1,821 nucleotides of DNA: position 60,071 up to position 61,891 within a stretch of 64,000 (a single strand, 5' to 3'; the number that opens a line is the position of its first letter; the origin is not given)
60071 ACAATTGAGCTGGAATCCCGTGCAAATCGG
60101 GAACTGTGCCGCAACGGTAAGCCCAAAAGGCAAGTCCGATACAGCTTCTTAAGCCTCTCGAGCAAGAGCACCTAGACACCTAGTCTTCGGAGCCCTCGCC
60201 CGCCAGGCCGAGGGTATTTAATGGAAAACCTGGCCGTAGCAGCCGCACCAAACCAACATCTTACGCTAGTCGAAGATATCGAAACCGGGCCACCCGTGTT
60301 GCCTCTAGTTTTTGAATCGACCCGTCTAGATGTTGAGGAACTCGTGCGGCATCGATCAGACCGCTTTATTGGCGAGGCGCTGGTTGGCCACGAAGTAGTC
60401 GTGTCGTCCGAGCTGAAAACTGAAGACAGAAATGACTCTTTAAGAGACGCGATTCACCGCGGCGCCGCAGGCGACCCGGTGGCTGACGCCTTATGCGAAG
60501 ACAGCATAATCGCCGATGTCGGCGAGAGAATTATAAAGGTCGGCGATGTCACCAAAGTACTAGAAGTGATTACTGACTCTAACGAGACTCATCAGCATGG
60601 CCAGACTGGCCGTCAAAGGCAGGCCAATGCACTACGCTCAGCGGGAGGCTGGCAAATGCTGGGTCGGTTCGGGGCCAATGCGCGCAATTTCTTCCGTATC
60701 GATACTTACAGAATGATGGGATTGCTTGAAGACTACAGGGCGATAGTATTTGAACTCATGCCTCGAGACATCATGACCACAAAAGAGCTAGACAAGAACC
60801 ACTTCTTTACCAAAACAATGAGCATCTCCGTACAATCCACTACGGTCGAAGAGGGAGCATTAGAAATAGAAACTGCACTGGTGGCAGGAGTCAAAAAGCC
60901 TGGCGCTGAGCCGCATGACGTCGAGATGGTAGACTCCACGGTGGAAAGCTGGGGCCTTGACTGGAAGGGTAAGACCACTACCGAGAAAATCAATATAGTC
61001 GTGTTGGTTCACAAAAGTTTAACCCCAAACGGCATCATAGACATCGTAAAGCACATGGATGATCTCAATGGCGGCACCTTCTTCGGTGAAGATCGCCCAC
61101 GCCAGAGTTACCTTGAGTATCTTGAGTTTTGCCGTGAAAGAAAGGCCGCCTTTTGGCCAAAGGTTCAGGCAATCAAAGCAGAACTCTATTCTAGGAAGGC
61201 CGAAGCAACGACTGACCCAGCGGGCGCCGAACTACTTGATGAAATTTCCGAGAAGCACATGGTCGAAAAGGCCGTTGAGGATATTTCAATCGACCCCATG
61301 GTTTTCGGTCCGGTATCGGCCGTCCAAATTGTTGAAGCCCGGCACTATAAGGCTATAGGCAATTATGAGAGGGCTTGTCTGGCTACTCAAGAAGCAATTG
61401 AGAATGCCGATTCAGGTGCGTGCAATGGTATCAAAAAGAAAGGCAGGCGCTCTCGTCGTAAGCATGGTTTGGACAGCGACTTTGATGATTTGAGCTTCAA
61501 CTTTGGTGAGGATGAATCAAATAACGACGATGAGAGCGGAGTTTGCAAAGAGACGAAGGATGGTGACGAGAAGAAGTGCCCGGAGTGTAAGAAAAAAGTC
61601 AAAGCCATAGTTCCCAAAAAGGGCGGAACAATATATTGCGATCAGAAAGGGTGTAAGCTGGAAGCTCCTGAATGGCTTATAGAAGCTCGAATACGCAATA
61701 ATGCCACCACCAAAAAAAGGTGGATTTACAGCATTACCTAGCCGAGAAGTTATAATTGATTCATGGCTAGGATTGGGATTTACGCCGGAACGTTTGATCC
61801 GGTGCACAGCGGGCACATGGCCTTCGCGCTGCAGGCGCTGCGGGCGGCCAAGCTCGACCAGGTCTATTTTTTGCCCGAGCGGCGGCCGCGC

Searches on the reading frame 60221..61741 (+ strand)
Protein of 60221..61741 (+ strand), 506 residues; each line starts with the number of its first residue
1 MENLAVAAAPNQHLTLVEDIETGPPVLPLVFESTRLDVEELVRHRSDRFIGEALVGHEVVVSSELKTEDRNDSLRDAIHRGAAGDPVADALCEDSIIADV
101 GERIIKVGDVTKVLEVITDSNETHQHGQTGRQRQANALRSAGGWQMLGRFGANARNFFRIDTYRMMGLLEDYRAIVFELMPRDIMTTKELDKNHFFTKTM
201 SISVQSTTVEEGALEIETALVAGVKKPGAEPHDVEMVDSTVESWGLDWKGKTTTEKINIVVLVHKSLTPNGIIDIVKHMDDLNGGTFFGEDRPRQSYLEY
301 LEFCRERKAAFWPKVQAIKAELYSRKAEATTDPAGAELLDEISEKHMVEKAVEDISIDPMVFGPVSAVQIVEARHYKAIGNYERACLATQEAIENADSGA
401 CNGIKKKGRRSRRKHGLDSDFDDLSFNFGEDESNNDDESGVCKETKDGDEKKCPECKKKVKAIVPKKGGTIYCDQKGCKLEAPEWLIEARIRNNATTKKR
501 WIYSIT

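Call 5: search_protein_families(library=pfam, proteins=[window:60221-61741:+], max_evalue=0.1)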
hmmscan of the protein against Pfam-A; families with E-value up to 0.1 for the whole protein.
window:60221-61741:+ (506 aa): 3 families
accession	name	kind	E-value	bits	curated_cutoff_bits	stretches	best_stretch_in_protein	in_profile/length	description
PF14812.11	PBP1_TM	-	0.017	15.9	27.8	1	406-459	21-70/85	Transmembrane domain of transglycosylase PBP1 at N-terminal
PF23545.1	Zn_ribbon_HMPTM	-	0.065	13.2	27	0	453-474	9-30/45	HMPTM N-terminal zinc ribbon domain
PF02926.22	THUMP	-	0.093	13.6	20.6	0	453-497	41-80/84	THUMP domain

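Call 7: find_homologous_proteins(query=window:60221-61741:+)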
Query window:60221-61741:+ (506 aa): 14 proteins with E <= 0.001 among 8000 candidates.
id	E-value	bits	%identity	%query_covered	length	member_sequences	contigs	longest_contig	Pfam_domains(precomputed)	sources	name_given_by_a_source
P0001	0.0e+0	1150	100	100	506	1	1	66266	-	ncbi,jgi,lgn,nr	ncbi:MAG TPA: hypothetical protein VH234_03290 [Candidatus Saccharimonadales bacterium]|jgi:hypothet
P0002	4.2e-77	278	41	75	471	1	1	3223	-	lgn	-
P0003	4.5e-74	268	39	83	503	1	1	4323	-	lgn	-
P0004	4.8e-74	268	40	78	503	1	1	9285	-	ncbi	-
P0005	3.7e-73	265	39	76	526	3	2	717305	-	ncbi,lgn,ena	ncbi:MAG: hypothetical protein AAB462_00950 [Patescibacteria group bacterium]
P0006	1.3e-71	260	40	85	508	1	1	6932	-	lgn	-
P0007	1.8e-71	259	37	86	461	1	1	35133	-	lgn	-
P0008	7.0e-68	248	38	75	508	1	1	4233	-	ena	-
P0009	3.1e-67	245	35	90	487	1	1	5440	-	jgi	jgi:hypothetical protein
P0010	7.3e-66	241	36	90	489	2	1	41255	-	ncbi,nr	ncbi:MAG TPA: hypothetical protein VLE74_02160 [Candidatus Saccharimonadales bacterium]|nr:hypotheti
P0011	1.5e-64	237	38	85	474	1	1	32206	-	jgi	jgi:hypothetical protein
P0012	9.7e-63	231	35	86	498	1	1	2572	-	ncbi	-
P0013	4.6e-60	222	38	74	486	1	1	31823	-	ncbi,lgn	-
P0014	8.4e-60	221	40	66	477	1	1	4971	-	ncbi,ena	-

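Call 10: find_related_loci(query=A1, collection=genome_contigs, flank=3000)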
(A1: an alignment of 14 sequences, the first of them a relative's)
Query A1 (506 aa) in genome_contigs; peptide patterns used: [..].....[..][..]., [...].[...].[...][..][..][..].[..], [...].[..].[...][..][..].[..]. (x = any residue, [..] = any of these).
87 stretches matched a pattern; 39 encode a relative of the query (tblastn E <= 1e-3); 39 distinct loci.
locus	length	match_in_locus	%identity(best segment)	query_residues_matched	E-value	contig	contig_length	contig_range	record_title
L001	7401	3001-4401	37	26-501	4e-83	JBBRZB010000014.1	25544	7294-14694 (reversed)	MAG: Candidatus Saccharimonadales bacterium isolate metawrap_la5_19 metawrap_la5_19_K_399460_L_25544_cov_17.0000, whole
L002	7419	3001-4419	36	8-472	2e-79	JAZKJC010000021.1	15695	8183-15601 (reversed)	MAG: Patescibacteria group bacterium isolate ADI_DC_SW_02_SPN_11032020-bin081_1 DCSW02SPN_B081_1_000000000021, whole gen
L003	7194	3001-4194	40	4-403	2e-78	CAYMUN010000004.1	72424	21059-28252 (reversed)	MAG TPA_asm: uncultured Candidatus Saccharibacteria bacterium isolate SRP200132_co1_276 genome assembly, contig: NODE_48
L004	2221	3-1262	38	40-479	4e-80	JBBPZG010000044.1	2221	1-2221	MAG: Candidatus Saccharimonadales bacterium isolate bin.36 bin.36_S4Ck141_1004905_length_2221_cov_8.5529, whole genome s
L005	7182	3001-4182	38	25-418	7e-77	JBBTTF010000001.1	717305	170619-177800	MAG: Patescibacteria group bacterium isolate H32-bin025_1 H32_bin025_1_000000000001, whole genome shotgun sequence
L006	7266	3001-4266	38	24-459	3e-74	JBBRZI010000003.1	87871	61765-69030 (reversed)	MAG: Candidatus Saccharimonadales bacterium isolate metawrap_la5_32 metawrap_la5_32_K_803551_L_87871_cov_22.7605, whole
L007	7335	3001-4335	37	4-480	4e-73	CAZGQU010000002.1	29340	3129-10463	MAG TPA_asm: uncultured Candidatus Saccharibacteria bacterium isolate SRP144015_co1_132 genome assembly, contig: NODE_81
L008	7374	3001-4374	37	3-460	3e-72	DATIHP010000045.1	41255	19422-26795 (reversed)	MAG TPA_asm: Candidatus Saccharimonadales bacterium isolate SMAG_U15641 k141_418509, whole genome shotgun sequence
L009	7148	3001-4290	36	20-479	2e-72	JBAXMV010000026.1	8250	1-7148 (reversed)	MAG: bacterium isolate ELA462 MAG462_26, whole genome shotgun sequence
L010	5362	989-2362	33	4-481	1e-70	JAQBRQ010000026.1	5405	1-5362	MAG: Candidatus Saccharibacteria bacterium isolate RYN_405 scaffold_272774, whole genome shotgun sequence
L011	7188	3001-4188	37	42-459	2e-70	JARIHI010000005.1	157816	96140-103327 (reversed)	MAG: Candidatus Saccharibacteria bacterium isolate CullarsAll.DT.34 k141_1021105, whole genome shotgun sequence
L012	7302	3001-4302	38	31-479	8e-70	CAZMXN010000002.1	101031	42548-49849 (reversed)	MAG TPA_asm: uncultured Candidatus Saccharibacteria bacterium isolate SRP144015_co1_122 genome assembly, contig: NODE_10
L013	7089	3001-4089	39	41-403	7e-70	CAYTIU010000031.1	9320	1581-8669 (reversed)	MAG TPA_asm: uncultured Candidatus Saccharibacteria bacterium isolate SRP344714_co1_297 genome assembly, contig: NODE_13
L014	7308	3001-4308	35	13-478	2e-69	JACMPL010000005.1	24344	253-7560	MAG: Candidatus Saccharibacteria bacterium isolate LF-bin-340 FL-bin-340-contig-k141_76505, whole genome shotgun sequenc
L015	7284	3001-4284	35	27-466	4e-69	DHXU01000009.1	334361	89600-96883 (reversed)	MAG TPA_asm: Candidatus Saccharibacteria bacterium UBA5148 UBA5148_contig_1789, whole genome shotgun sequence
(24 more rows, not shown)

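Call 23: predict_structure(alignment_id=A1)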
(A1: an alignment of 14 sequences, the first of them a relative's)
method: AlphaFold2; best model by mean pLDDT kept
length: 506 residues; sequences in the alignment: 14
mean_pLDDT: 74.9   pTM: 0.68
mean pLDDT of the five models: 74.9, 73.0, 71.4, 69.7, 69.4
residues with pLDDT >= 90: 227; 70-90: 127; 50-70: 21; < 50: 131
segments of 3 or more residues with pLDDT < 50: 1-24, 57-66, 401-451, 461-472, 475-506
pLDDT, mean of each block of 10 residues (from residue 1): 33 29 63 86 91 64 52 89 93 91 82 88 85 85 84 94 93 94 84 73 92 91 85 93 94 93 95 95 91 90 90 96 96 88 95 91 90 97 97 82 40 28 29 25 31 52 43 47 45 35 32
secondary structure, 60 per line:
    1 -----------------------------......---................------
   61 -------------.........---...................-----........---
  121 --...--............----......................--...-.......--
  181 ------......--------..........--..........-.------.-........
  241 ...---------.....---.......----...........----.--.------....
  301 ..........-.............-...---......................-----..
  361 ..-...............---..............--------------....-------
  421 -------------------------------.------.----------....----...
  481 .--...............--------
elements in order: E30-32 H39-54 H74-82 H86-104 E110-117 E123-125 H130-139 H144-165 E172-178 H187-192 E201-210 E213-222 H233-243 H253-257 E261-264 H272-282 H297-310 H312-324 H332-353 H359-362 H364-378 H382-395 H410-413 E470-473 E478-481 H484-498

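Call 25: search_protein_representatives(alignment_id=A1)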
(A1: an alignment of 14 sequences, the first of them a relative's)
Query: 14 sequences, 494 profile positions. Proteins with E-value up to 0.001 (for the whole library): 437; up to 1e-10: 376; up to 1e-30: 317. The best 150 are listed.
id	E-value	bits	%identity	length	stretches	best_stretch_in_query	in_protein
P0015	1.7e-201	686.7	-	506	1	1-484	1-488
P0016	7.9e-190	648.2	-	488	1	23-490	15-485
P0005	1.4e-186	637.6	-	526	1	1-491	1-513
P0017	1.0e-184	631.4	-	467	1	19-452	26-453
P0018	1.2e-179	614.6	-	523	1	2-477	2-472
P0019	1.8e-174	597.6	-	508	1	20-483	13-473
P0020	4.8e-173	592.9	-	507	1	1-482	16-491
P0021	5.5e-173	592.7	-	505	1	22-490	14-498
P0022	5.5e-171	586.1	-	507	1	1-466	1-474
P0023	1.3e-168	578.3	-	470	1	2-450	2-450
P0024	2.3e-163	560.9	-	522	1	1-482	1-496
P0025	8.7e-162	555.7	-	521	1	24-485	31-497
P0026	1.5e-161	554.9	-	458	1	10-460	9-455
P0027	1.2e-158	545.4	-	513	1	5-479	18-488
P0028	5.5e-158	543.2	-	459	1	2-452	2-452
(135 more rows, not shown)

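Call 26: fold_search(model_id=the predicted structure, library=pdb)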
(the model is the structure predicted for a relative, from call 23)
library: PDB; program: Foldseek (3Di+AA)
matches with E <= 10: 432; with E <= 0.001: 0
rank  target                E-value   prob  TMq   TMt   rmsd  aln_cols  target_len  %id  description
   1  5yhf                  5.2e-02  0.16  0.13  0.10  25.8       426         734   11  Crystal structure of SecDF in Super-membrane-facing form (released 2018-02-14)
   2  5tul                  2.2e-01  0.08  0.09  0.11  19.6       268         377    9  Crystal structure of tetracycline destructase Tet(55) (released 2017-05-10)
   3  4etz_B                3.8e-01  0.06  0.08  0.12  18.2       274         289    9  Crystal Structure of PelD 158-CT from Pseudomonas aeruginosa PAO1 (released 2012-07-25)
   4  5a3f_C                4.8e-01  0.03  0.08  0.07  33.0       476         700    9  Crystal structure of the dynamin tetramer (released 2015-08-26)
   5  7bxt_M                5.6e-01  0.04  0.08  0.14  16.5       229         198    9  The cryo-EM structure of CENP-A nucleosome in complex with CENP-C peptide and CENP-N N-terminal domain (released 2021-02-10)
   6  3psf                  5.6e-01  0.02  0.08  0.06  23.3       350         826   11  Crystal Structure of the Spt6 core domain from Saccharomyces cerevisiae, Form Spt6(236-1259) (released 2011-03-30)
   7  6ojy_C                6.7e-01  0.06  0.05  0.07  17.3       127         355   12  Methylated PilT4 from Geobacter metallireducens bound to sulfate: C3ocococ conformation (released 2019-11-20)
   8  6ojy_F                7.1e-01  0.11  0.05  0.08  15.3       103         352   13  Methylated PilT4 from Geobacter metallireducens bound to sulfate: C3ocococ conformation (released 2019-11-20)
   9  3mfd_B                7.1e-01  0.02  0.05  0.08  18.9       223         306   10  The Structure of the Beta-lactamase superfamily domain of D-alanyl-D-alanine carboxypeptidase from Bacillus subtilis (released 2010-05-19)
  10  2y6r_C                8.2e-01  0.04  0.07  0.09  19.9       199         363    9  Structure of the TetX monooxygenase in complex with the substrate 7- chlortetracycline (released 2011-03-23)
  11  6ojy_B                9.9e-01  0.07  0.06  0.08  16.0       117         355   12  Methylated PilT4 from Geobacter metallireducens bound to sulfate: C3ocococ conformation (released 2019-11-20)
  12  1vb6_B                9.9e-01  0.06  0.04  0.16  12.6       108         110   11  Crystal Structure of the heme PAS sensor domain of Ec DOS (oxygen-bound form) (released 2005-04-19)
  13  6wg9_A                9.9e-01  0.04  0.07  0.09  20.0       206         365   10  Crystal structure of tetracycline destructase Tet(X7) (released 2021-02-10)
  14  9wms_m                9.9e-01  0.03  0.07  0.04  24.2       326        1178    9  Co-transcriptional histone H3K36 methylation complex containing RNA polymerase II elongation complex, Set2, and the up (released 2025-12-24)
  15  7agp_A                9.9e-01  0.01  0.08  0.09  21.4       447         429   10  Structure of the AcylTransferase domain of Mycocerosic Acid Synthase from Mycobacterium tuberculosis (released 2020-12-09)
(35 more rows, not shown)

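Call 27: find_encoding_contigs(protein=P0005, flank=10000, max_places=2)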
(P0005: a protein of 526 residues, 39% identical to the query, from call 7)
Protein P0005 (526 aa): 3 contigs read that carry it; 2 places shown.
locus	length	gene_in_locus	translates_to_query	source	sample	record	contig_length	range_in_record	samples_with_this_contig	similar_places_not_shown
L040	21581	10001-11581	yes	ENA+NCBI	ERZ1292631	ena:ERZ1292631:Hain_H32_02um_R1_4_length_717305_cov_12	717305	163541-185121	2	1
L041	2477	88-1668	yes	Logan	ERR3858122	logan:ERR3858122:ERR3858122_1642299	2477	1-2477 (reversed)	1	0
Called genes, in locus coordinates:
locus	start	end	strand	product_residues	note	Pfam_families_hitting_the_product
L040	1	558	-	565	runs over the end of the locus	-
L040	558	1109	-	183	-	PF10648:Gmad2 (weak)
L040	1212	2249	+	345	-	PF00483:NTP_transferase, PF12804:NTP_transf_3 (weak), PF22640:ManC_GMP_beta-helix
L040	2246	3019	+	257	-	PF00702:Hydrolase (faint), PF08282:Hydrolase_3, PF03332:PMM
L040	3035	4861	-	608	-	PF13230:GATase_4 (weak), PF13522:GATase_6, PF13537:GATase_7, PF01380:SIS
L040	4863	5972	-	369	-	PF13439:Glyco_transf_4, PF20706:GT4-conflict (weak), PF00534:Glycos_transf_1, PF13692:Glyco_trans_1_4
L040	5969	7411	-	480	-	PF13727:CoA_binding_3 (weak), PF02397:Bac_transf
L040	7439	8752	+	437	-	PF04932:Wzy_C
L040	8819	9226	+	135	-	-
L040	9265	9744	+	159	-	PF01726:LexA_DNA_bind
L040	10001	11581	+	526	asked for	-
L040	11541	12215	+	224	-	PF01467:CTP_transf_like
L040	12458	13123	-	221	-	PF13462:Thioredoxin_4, PF01323:DSBA, PF13743:Thioredoxin_5 (weak)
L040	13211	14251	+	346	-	PF00571:CBS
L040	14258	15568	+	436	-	PF01336:tRNA_anti-codon, PF00152:tRNA-synt_2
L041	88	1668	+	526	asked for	-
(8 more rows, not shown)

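Call 28: find_encoding_contigs(protein=P0010, flank=10000, max_places=2)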
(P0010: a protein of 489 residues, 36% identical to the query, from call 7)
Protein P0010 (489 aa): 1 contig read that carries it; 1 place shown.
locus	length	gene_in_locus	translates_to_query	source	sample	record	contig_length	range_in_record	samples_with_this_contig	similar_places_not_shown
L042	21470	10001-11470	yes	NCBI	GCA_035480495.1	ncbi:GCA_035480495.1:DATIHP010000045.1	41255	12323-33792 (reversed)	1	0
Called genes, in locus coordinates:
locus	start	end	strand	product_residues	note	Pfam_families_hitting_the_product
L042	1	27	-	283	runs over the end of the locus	PF01370:Epimerase, PF04321:RmlD_sub_bind, PF16363:GDP_Man_Dehyd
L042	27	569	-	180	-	PF00908:dTDP_sugar_isom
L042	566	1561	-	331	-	PF01073:3Beta_HSD, PF01370:Epimerase, PF02719:Polysacc_synt_2, PF04321:RmlD_sub_bind, PF07993:NAD_binding_4, PF16363:GDP_Man_Dehyd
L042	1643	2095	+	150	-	PF01467:CTP_transf_like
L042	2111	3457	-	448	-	PF02878:PGM_PMM_I, PF02879:PGM_PMM_II, PF02880:PGM_PMM_III, PF00408:PGM_PMM_IV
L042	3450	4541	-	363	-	PF13439:Glyco_transf_4, PF20706:GT4-conflict (weak), PF00534:Glycos_transf_1, PF13692:Glyco_trans_1_4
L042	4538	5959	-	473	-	PF13727:CoA_binding_3 (weak), PF02397:Bac_transf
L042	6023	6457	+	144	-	PF04138:GtrA_DPMS_TM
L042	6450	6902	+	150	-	PF01726:LexA_DNA_bind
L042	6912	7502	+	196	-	PF00005:ABC_tran, PF13304:AAA_21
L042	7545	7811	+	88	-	-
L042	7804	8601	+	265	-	PF12679:ABC2_membrane_2, PF12730:ABC2_membrane_4 (weak), PF12698:ABC2_membrane_3, PF01061:ABC2_membrane (weak), PF10920:DUF2705, PF13346:ABC2_membrane_5 (weak)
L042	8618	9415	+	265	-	PF02673:BacA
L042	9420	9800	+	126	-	PF01687:Flavokinase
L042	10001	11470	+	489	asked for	-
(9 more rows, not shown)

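Call 31: search_protein_families(library=ncbifam, proteins=[window:60221-61741:+], max_evalue=0.01)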
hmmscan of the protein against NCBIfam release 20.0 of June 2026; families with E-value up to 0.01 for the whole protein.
window:60221-61741:+ (506 aa): 0 families

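Call 32: search_solved_structures(query=A1, max_evalue=1)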
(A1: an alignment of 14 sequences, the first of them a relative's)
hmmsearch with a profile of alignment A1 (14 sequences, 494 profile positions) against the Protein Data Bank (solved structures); distinct sequences matched with E-value up to 1: 3.
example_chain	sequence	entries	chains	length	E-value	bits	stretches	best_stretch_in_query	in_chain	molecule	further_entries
9ykx_A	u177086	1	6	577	0.37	12.7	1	401-476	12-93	ATP-dependent clpX-like chaperone, mitochondrial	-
9p9v_A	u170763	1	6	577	0.37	12.7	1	401-476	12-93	ATP-dependent clpX-like chaperone, mitochondrial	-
9e6q_Ai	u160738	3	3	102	0.76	11.7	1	427-462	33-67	Large ribosomal subunit protein eL43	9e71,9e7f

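Call 33: search_protein_families(library=pfam, alignment_id=A1, max_evalue=0.05)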
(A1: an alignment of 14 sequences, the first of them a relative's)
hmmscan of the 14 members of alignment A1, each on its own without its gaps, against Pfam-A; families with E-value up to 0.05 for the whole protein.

A. member 1, P0001 (506 aa): 1 family
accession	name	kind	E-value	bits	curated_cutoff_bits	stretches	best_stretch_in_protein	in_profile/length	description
PF14812.11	PBP1_TM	-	0.017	15.9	27.8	1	406-459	21-70/85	Transmembrane domain of transglycosylase PBP1 at N-terminal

B. families by the number of members that match (of 14 scanned): 6 families
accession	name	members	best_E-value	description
PF10497.14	zf-4CXXC_R1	6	0.0013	Zinc-finger domain of monoamine-oxidase A repressor R1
PF01155.25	HypA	3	0.034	Hydrogenase/urease nickel incorporation, metallochaperone, hypA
PF18551.6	TackOD1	2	0.022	Thaumarchaeal output domain 1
PF13181.12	TPR_8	1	0.0084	Tetratricopeptide repeat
PF14812.11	PBP1_TM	1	0.017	Transmembrane domain of transglycosylase PBP1 at N-terminal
PF07719.23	TPR_2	1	0.031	Tetratricopeptide repeat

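Call 36: fold_search(model_id=the predicted structure, library=viral)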
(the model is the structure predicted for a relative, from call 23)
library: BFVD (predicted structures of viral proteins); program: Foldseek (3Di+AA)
matches with E <= 10: 255; with E <= 0.001: 0
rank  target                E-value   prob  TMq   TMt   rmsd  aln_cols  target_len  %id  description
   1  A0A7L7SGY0            5.8e-02  0.08  0.08  0.14  17.7       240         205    9  (no name in the UniProt tables at hand)
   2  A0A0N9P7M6            9.8e-02  0.08  0.09  0.05  33.4       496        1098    9  (no name in the UniProt tables at hand)
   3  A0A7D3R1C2            1.8e-01  0.09  0.09  0.10  18.3       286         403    9  Uncharacterized protein [Fadolivirus FV1/VV64]
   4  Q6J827                2.7e-01  0.05  0.10  0.08  31.8       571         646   10  Pas4 [Actinoplanes phage phiAsp2]
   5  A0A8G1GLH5            3.8e-01  0.06  0.08  0.15  18.9       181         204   13  (no name in the UniProt tables at hand)
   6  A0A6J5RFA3            3.8e-01  0.06  0.08  0.12  22.3       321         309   12  Endonuclease relaxase, MobA/VirD2 [uncultured Caudovirales phage]
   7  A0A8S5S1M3            4.0e-01  0.21  0.12  0.32  10.5       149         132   11  Uncharacterized protein [Siphoviridae sp. ctCIv11]
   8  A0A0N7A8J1            4.2e-01  0.04  0.09  0.04  32.4       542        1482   10  (no name in the UniProt tables at hand)
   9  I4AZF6                4.4e-01  0.02  0.07  0.06  32.9       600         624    8  (no name in the UniProt tables at hand)
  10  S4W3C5                4.6e-01  0.06  0.09  0.18  18.5       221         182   11  Uncharacterized protein [Pandoravirus salinus]
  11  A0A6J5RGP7            5.1e-01  0.14  0.13  0.30  13.8       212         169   10  PAS fold-4 [uncultured Caudovirales phage]
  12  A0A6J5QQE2            5.9e-01  0.02  0.07  0.07  26.4       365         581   11  COG4695 Phage-related protein [uncultured Caudovirales phage]
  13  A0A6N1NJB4            7.2e-01  0.03  0.07  0.08  18.6       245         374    9  Monooxygenase [Tupanvirus soda lake]
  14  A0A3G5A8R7            7.5e-01  0.02  0.09  0.07  21.5       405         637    6  histidine kinase [Hyperionvirus sp.]
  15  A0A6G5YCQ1            7.5e-01  0.02  0.08  0.10  27.5       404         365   11  (no name in the UniProt tables at hand)
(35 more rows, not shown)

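Call 43: find_homologous_proteins(query=A1, max_evalue=0.01)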
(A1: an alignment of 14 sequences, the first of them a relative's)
Query A1 (14 sequences) (506 aa, profile of the alignment): 14 proteins with E <= 0.01 among 8000 candidates.
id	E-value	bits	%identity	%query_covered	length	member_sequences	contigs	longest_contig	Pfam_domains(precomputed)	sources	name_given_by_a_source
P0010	4.1e-227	773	36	90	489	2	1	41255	-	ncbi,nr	ncbi:MAG TPA: hypothetical protein VLE74_02160 [Candidatus Saccharimonadales bacterium]|nr:hypotheti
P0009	5.2e-224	763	35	90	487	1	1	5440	-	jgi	jgi:hypothetical protein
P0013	1.7e-222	758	38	74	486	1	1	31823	-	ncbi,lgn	-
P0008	5.5e-221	753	38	75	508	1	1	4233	-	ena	-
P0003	2.6e-217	741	39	83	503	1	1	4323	-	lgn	-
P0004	1.4e-215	735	40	78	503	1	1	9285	-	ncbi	-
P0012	1.1e-211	722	35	86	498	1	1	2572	-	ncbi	-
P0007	4.4e-201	687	37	86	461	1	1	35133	-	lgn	-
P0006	2.2e-200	685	40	85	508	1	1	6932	-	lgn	-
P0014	2.3e-197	675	40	66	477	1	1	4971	-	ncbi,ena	-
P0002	1.2e-196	672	41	75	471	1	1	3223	-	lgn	-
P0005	4.3e-186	638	39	76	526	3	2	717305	-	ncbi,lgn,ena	ncbi:MAG: hypothetical protein AAB462_00950 [Patescibacteria group bacterium]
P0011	3.2e-180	618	38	85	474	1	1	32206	-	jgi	jgi:hypothetical protein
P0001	2.0e-178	612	100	100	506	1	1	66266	-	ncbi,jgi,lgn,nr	ncbi:MAG TPA: hypothetical protein VH234_03290 [Candidatus Saccharimonadales bacterium]|jgi:hypothet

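Call 51: find_encoding_contigs(protein=P0001, flank=10000, max_places=3)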
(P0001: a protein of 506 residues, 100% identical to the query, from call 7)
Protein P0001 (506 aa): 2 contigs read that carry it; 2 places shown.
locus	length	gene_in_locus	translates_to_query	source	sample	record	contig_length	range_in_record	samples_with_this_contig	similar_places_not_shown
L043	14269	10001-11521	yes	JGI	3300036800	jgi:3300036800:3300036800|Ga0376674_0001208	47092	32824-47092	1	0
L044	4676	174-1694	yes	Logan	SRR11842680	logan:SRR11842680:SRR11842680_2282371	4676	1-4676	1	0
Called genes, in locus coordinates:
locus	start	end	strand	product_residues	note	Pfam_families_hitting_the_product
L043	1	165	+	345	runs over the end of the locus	PF00483:NTP_transferase, PF12804:NTP_transf_3 (weak), PF22640:ManC_GMP_beta-helix (weak)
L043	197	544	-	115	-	PF02452:PemK_toxin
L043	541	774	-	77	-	-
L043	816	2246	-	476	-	PF02878:PGM_PMM_I, PF02879:PGM_PMM_II, PF02880:PGM_PMM_III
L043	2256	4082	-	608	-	PF13522:GATase_6, PF13537:GATase_7, PF01380:SIS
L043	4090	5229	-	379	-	PF13439:Glyco_transf_4, PF20706:GT4-conflict, PF00534:Glycos_transf_1, PF13692:Glyco_trans_1_4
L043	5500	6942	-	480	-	PF13727:CoA_binding_3, PF02397:Bac_transf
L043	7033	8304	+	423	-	PF04932:Wzy_C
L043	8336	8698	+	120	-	PF04138:GtrA_DPMS_TM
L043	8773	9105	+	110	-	PF01978:TrmB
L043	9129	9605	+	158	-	PF01726:LexA_DNA_bind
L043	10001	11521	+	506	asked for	-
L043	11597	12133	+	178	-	PF01467:CTP_transf_like (weak)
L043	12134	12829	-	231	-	PF13098:Thioredoxin_2 (faint), PF13462:Thioredoxin_4, PF01323:DSBA, PF13743:Thioredoxin_5 (weak)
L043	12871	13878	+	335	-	PF00571:CBS (faint)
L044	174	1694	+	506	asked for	-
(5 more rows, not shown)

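Call 64: search_protein_families(library=phrogs, proteins=[window:60221-61741:+], max_evalue=0.01)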
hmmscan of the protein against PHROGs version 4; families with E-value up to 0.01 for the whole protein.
window:60221-61741:+ (506 aa): 0 families

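Call 65: search_protein_families(library=padloc, proteins=[window:60221-61741:+], max_evalue=0.01)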
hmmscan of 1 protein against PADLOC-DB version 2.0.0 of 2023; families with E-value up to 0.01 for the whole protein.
window:60221-61741:+ (506 aa): 0 families
